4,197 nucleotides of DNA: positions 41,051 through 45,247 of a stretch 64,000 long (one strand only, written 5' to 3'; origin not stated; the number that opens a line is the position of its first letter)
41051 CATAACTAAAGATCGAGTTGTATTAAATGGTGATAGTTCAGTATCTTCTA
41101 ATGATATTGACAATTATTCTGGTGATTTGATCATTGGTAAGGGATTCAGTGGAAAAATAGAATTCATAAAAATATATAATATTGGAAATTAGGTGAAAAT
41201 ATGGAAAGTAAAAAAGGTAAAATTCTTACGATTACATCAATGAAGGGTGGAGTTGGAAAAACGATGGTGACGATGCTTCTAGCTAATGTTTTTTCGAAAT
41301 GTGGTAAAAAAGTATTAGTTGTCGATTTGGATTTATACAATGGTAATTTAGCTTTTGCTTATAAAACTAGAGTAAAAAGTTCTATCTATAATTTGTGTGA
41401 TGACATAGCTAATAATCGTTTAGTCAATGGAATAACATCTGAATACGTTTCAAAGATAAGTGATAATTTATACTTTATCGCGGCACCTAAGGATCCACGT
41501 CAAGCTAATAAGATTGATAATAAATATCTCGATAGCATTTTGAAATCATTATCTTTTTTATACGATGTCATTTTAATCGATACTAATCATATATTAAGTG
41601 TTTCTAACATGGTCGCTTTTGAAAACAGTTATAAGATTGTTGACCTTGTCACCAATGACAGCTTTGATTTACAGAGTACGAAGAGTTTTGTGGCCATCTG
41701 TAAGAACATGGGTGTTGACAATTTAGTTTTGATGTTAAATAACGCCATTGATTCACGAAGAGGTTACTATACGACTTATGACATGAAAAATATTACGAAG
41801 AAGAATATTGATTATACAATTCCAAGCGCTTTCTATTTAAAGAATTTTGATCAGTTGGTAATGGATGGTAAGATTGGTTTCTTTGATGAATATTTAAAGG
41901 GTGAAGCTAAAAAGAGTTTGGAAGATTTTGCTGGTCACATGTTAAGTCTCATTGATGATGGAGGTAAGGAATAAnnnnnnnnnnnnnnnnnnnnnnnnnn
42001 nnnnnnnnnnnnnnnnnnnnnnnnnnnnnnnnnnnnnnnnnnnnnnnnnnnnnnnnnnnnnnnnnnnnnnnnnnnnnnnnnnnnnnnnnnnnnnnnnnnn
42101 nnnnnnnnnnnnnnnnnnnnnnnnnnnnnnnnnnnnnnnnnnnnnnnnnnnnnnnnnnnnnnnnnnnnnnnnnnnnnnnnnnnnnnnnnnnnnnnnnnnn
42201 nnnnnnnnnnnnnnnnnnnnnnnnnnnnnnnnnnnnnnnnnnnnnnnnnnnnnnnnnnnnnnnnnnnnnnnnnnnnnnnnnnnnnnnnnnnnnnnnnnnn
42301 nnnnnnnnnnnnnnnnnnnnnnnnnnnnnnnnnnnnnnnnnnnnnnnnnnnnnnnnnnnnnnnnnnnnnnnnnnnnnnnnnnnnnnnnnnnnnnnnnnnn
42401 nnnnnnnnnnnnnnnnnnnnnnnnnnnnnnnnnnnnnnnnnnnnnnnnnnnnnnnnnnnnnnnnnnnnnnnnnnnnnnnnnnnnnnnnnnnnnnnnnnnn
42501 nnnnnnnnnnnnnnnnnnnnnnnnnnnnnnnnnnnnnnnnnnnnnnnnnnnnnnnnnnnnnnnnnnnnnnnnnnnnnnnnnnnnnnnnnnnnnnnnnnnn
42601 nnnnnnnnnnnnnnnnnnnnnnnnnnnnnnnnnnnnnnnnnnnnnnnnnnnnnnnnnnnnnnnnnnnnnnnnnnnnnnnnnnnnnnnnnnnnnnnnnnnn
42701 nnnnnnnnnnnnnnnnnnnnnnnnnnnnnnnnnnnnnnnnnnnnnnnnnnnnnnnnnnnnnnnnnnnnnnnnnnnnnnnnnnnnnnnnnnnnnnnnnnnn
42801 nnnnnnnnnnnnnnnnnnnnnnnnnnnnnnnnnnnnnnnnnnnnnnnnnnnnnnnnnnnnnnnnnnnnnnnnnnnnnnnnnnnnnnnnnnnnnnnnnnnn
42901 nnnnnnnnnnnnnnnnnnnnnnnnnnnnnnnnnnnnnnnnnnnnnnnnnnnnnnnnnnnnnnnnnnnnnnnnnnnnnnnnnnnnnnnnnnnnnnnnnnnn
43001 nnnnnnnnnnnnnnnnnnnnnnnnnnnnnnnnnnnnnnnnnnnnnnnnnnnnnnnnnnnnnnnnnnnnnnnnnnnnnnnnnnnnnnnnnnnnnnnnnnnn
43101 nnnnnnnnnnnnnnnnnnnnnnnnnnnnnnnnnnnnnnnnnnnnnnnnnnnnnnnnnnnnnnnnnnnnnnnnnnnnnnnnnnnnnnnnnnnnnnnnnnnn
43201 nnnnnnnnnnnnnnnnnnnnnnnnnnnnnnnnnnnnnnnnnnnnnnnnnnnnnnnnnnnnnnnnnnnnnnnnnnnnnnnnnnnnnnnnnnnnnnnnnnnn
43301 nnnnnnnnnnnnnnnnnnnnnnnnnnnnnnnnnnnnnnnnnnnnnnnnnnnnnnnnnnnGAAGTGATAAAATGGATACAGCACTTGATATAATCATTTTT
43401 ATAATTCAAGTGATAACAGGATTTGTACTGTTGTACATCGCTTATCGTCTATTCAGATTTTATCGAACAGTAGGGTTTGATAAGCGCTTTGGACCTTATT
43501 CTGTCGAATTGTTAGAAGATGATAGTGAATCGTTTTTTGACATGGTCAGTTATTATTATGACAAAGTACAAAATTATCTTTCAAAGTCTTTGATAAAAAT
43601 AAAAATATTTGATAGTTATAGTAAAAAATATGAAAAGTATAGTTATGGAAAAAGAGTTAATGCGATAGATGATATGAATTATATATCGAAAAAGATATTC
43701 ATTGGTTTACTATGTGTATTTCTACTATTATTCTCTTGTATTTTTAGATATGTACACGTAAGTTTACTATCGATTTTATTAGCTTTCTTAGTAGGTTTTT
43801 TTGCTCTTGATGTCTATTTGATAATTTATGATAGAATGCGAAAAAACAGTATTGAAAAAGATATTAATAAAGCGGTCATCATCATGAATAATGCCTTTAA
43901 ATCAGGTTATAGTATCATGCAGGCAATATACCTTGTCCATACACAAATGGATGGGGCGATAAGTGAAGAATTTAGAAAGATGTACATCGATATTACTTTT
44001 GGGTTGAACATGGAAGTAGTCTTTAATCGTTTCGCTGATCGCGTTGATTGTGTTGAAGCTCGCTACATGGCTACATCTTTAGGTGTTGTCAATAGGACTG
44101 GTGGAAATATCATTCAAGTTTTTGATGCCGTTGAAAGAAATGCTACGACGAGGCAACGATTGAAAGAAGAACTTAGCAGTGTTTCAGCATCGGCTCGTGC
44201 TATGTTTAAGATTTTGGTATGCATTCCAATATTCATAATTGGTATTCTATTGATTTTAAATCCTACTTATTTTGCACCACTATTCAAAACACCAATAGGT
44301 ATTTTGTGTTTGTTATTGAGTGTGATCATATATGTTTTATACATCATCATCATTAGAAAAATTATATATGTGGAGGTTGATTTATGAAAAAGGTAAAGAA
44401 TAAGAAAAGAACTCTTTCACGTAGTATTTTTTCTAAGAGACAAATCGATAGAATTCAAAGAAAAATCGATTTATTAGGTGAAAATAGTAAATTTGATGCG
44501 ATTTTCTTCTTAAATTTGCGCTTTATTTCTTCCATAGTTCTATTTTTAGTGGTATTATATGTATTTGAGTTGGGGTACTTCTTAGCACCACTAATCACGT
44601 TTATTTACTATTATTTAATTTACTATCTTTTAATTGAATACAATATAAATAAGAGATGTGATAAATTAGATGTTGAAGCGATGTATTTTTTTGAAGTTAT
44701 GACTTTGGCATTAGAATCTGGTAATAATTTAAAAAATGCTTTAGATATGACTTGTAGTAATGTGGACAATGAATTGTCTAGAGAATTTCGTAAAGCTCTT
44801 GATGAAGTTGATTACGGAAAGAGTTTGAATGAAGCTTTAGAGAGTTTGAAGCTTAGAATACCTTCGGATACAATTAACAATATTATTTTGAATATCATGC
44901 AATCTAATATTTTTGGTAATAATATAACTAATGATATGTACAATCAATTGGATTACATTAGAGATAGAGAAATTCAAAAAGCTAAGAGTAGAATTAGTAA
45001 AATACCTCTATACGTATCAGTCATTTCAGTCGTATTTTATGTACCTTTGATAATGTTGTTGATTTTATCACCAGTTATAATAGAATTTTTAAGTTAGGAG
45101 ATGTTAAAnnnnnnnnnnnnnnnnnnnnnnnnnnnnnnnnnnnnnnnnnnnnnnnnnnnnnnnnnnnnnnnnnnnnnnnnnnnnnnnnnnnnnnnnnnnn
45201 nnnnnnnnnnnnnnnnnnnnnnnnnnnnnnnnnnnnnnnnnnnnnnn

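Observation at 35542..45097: Tad/Flp-type pilus machinery paired with a 911-aa type-IV prepilin-like giant adhesin and no small Flp pilin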

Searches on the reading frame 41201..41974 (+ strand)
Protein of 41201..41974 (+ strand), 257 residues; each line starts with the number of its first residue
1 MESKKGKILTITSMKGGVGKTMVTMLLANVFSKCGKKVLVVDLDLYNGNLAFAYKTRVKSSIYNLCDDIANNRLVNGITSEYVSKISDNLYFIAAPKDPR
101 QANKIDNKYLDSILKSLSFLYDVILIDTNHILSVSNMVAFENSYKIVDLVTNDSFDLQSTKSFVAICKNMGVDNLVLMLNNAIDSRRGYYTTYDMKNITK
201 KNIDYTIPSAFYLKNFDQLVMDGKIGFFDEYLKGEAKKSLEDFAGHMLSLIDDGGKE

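Call 4: search_protein_families(library=pfam, proteins=[window:41201-41974:+], max_evalue=0.01)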
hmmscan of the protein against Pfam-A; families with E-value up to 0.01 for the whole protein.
window:41201-41974:+ (257 aa): 6 families
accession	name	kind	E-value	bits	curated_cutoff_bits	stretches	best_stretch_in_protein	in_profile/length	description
PF13614.12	AAA_31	-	5.1e-16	59.6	27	1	7-167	2-164/177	AAA domain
PF01656.29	CbiA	-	8.9e-12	45.5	25.4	1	9-159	1-54/125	CobQ/CobB/MinD/ParA nucleotide binding domain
PF10609.15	ParA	-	1.6e-08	34.7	27.1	1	7-50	4-47/246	NUBPL iron-transfer P-loop NTPase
PF06564.18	CBP_BcsQ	-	4.7e-05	23.5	21.3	1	7-44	2-39/234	Cellulose biosynthesis protein BcsQ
PF09140.17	MipZ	-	0.00017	21.5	20.7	1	9-155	3-133/262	ATPase MipZ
PF02374.21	ArsA_ATPase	-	0.00065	19.4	24.3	1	13-44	7-38/305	Anion-transporting ATPase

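Call 5: search_protein_families(library=ncbifam, proteins=[window:41201-41974:+], max_evalue=0.01)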
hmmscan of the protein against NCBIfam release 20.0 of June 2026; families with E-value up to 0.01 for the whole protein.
window:41201-41974:+ (257 aa): 20 families
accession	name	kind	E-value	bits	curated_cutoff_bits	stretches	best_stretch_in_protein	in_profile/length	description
TIGR01968.1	minD_bact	equivalog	7.6e-14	51.7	212.9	1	7-146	2-137/261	septum site-determining protein MinD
TIGR01007.1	eps_fam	subfamily_domain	9.8e-14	51.4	108.05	1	4-193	15-203/204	polysaccharide biosynthesis tyrosine autokinase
TIGR01969.1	minD_arch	subfamily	2.7e-13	49.7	201.75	1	8-182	2-170/251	cell division ATPase MinD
NF047398.1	AAA_KGGVGR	domain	3.6e-11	43.8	90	1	7-100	3-104/190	KGGVGR-motif variant AAA ATPase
NF041546.1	ParA_partition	equivalog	1.6e-10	40.9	180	1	8-44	1-37/203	ParA family partition ATPase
NF041283.1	PrgP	equivalog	5.4e-10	39.1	400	1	6-130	2-133/297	ParA superfamily DNA segregation protein PrgP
NF008568.0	PRK11519.1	equivalog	6.2e-09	34.6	1068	1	4-137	524-652/720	tyrosine-protein kinase Wzc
NF007350.0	PRK09841.1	equivalog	1.2e-08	33.6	1248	1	3-191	528-712/726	tyrosine-protein kinase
TIGR03371.1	cellulose_yhjQ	equivalog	2.6e-08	33.6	157.85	1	7-59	2-53/246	cellulose biosynthesis protein BcsQ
NF008079.0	PRK10818.1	equivalog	2.8e-08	33.4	508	1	7-139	3-132/270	septum site-determining protein MinD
TIGR03453.1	partition_RepA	equivalog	6.5e-08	31.8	348.45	1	4-44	102-142/387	plasmid partitioning protein RepA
TIGR03029.1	EpsG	equivalog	2.5e-07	30.1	313.8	1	5-164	102-257/274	chain length determinant protein tyrosine kinase EpsG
TIGR01005.1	eps_transp_fam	subfamily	4.4e-07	28.5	411.7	1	7-160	547-693/754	exopolysaccharide transport protein family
NF041136.1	MrpORP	equivalog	2.1e-06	27.3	450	1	7-47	6-46/365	iron-sulfur cluster carrier protein MrpORP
TIGR03018.1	pepcterm_TyrKin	hypoth_equivalog_domain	0.00011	21.7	230.65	1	4-164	33-193/207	XrtA-associated tyrosine autokinase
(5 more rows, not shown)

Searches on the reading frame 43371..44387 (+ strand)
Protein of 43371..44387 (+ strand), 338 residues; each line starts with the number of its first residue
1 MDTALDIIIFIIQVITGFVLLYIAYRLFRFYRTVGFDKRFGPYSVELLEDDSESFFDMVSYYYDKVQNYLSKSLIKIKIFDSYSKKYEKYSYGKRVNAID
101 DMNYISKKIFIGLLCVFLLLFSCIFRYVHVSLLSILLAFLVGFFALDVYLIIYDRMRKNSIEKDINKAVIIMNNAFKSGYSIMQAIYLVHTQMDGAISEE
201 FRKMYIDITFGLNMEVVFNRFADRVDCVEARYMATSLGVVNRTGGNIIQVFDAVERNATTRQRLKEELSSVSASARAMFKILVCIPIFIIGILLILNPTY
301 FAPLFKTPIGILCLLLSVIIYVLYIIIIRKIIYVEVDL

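Call 4: search_protein_families(library=pfam, proteins=[window:43371-44387:+], max_evalue=0.01)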
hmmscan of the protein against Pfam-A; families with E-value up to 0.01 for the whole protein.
window:43371-44387:+ (338 aa): 1 family
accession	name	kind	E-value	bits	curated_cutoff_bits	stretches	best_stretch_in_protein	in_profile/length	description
PF00482.28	T2SSF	-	1.5e-10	41.6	25.2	1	172-294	5-124/125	Type II secretion system (T2SS), protein F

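Call 5: search_protein_families(library=ncbifam, proteins=[window:43371-44387:+], max_evalue=0.01)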
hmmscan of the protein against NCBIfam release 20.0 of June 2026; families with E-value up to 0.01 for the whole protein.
window:43371-44387:+ (338 aa): 0 families

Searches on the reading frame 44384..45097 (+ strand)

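Call 4: search_protein_families(library=pfam, proteins=[window:44384-45097:+], max_evalue=0.01)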
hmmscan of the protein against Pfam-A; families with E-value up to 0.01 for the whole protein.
window:44384-45097:+ (237 aa): 1 family
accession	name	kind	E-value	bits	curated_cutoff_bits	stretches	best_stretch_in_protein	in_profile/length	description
PF00482.28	T2SSF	-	9e-16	58.4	25.2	1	102-228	1-124/125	Type II secretion system (T2SS), protein F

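Call 5: search_protein_families(library=ncbifam, proteins=[window:44384-45097:+], max_evalue=0.01)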
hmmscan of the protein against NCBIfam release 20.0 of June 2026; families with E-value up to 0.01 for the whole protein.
window:44384-45097:+ (237 aa): 0 families
